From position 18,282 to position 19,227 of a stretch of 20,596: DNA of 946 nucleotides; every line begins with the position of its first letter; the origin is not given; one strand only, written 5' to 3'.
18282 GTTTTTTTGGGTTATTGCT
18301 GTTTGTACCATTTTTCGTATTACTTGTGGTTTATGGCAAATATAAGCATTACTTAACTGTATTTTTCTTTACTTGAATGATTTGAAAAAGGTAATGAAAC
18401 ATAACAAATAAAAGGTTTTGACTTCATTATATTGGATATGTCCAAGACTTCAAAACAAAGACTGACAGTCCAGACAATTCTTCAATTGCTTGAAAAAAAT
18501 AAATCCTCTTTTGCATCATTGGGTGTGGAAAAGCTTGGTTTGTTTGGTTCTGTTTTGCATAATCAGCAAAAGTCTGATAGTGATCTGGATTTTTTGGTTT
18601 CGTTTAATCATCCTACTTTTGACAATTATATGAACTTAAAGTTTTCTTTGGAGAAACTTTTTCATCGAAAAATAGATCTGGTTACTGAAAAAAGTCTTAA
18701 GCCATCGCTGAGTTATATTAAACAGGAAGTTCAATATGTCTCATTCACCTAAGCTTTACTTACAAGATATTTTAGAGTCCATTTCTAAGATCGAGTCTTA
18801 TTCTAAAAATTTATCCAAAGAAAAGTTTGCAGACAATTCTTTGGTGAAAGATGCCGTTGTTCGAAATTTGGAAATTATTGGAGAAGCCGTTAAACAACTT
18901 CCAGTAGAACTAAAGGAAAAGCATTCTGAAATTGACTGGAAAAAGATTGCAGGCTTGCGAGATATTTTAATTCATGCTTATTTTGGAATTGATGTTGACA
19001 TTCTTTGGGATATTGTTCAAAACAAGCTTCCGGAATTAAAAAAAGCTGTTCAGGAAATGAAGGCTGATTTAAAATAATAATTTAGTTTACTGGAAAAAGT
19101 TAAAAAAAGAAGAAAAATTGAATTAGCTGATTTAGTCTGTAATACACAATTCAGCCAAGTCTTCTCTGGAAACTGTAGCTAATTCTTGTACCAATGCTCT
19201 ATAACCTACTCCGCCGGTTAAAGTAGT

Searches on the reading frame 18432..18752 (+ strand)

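Call 79: search_protein_families(library=pfam, proteins=[window:18432-18752:+], max_evalue=0.001)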
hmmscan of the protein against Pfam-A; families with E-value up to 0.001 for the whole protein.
window:18432-18752:+ (106 aa): 3 families
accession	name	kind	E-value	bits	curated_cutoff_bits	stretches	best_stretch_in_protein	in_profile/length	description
PF18765.7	Polbeta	-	3.3e-11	43.7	26.9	1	24-93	11-76/93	Polymerase beta, Nucleotidyltransferase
PF01909.29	NTP_transf_2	-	3.8e-11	43.7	21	1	20-93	5-82/93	Nucleotidyltransferase domain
PF22600.2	MTPAP-like_central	-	0.00016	22.2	27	1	7-77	20-84/139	Poly(A) RNA polymerase, mitochondrial-like, central palm domain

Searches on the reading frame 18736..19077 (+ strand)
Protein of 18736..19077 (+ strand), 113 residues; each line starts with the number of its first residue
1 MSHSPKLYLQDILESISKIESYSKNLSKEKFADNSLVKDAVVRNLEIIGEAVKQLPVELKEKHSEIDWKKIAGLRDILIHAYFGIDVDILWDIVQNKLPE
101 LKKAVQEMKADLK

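Call 79: search_protein_families(library=pfam, proteins=[window:18736-19077:+], max_evalue=0.001)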
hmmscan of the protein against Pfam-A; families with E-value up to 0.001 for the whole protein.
window:18736-19077:+ (113 aa): 1 family
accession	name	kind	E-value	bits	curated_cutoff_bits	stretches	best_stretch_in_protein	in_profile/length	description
PF01934.22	HepT-like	-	2.9e-32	111.3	23.5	1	12-108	1-120/120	Ribonuclease HepT-like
